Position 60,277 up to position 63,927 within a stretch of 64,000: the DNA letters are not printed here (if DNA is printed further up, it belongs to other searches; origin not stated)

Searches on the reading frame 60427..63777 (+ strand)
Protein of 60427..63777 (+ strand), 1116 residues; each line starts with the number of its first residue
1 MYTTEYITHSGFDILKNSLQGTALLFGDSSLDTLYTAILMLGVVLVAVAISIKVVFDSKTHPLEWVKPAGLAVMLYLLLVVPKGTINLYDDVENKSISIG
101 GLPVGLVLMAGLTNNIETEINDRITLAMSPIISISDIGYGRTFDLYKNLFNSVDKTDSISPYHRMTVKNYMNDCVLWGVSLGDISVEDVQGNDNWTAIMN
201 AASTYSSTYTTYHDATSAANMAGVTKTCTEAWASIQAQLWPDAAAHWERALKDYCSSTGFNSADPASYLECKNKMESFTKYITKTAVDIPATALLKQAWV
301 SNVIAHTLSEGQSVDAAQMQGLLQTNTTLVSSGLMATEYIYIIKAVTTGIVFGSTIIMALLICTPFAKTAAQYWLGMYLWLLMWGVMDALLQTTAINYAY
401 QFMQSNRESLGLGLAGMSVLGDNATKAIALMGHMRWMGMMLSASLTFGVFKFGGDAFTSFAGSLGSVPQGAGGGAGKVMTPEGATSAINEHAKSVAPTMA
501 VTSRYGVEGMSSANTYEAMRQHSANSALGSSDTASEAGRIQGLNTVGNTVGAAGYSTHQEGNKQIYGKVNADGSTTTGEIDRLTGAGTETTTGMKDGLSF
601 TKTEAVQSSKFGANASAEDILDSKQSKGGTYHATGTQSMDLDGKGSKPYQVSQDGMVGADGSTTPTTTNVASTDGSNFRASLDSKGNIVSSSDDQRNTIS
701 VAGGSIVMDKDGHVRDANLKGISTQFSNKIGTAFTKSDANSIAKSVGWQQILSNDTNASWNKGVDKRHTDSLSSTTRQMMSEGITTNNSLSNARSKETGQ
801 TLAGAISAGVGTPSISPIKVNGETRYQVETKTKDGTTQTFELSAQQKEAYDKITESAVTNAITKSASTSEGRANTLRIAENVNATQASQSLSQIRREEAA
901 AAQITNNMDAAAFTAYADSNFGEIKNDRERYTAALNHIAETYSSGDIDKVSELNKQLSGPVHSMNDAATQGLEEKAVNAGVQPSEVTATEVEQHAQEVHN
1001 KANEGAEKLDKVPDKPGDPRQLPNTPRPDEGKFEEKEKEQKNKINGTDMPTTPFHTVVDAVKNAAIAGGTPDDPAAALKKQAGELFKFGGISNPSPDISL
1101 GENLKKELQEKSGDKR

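Call 8: search_protein_families(library=pfam, proteins=[window:60427-63777:+])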
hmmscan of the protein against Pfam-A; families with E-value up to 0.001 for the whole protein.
window:60427-63777:+ (1116 aa): 1 family
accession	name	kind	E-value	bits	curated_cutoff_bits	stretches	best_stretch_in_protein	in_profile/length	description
PF07916.16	TraG_N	-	1.4e-62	212.7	36.1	1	5-467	1-457/462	TraG-like protein, N-terminal region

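Call 9: search_protein_families(library=ncbifam, proteins=[window:60427-63777:+])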
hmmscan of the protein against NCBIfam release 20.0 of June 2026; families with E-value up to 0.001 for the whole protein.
window:60427-63777:+ (1116 aa): 0 families

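Call 11: find_encoding_contigs(protein=window:60427-63777:+, flank=10000, max_places=6)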
Protein window:60427-63777:+ (1116 aa): 2 contigs read that carry it; 2 places shown.
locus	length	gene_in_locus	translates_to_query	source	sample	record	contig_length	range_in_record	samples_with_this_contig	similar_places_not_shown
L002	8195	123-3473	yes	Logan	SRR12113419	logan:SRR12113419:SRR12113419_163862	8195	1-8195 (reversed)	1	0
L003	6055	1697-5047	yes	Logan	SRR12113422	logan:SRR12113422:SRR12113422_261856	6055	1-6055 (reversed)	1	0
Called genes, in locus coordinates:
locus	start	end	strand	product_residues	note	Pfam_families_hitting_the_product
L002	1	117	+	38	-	?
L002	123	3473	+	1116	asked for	PF07916:TraG_N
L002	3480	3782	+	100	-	-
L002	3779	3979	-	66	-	-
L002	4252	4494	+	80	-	-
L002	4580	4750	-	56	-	-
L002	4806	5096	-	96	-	PF09827:CRISPR_Cas2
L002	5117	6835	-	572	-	PF01930:Cas_Cas4, PF01867:Cas_Cas1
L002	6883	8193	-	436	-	?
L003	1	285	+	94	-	?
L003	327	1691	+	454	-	PF06122:TraH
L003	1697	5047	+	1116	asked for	PF07916:TraG_N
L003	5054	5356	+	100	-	-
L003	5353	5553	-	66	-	-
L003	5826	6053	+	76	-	?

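Call 82: search_protein_families(library=pfam, max_evalue=1, proteins=[L002:3480-3782:+, L002:4252-4494:+, L002:3779-3979:-, L002:6883-8193:-])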
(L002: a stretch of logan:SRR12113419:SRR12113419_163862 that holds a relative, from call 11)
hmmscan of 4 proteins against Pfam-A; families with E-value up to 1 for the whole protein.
L002:3480-3782:+ (100 aa): 1 family
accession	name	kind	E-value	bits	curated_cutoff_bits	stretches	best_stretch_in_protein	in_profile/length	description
PF11213.13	DUF3006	-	0.07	13.8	32.3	1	30-53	2-28/67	Protein of unknown function (DUF3006)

L002:4252-4494:+ (80 aa): 0 families

L002:3779-3979:- (66 aa): 0 families

L002:6883-8193:- (436 aa): 3 families
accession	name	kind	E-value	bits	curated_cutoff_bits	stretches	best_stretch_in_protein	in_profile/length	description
PF22126.3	C2c1_RuvC-like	-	8.3e-26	91.4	27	2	96-217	2-112/179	C2c1 CRISPR-Cas endonuclease, RuvC-like domain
PF22077.1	C2c1_Nuc-II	-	9.9e-08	32.5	27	1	374-435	61-124/128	CRISPR-associated endonuclease C2c1 Nuc-II domain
PF07282.18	Cas12f1-like_TNB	-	0.002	18.7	26.3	1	172-208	3-36/60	Cas12f1-like, TNB domain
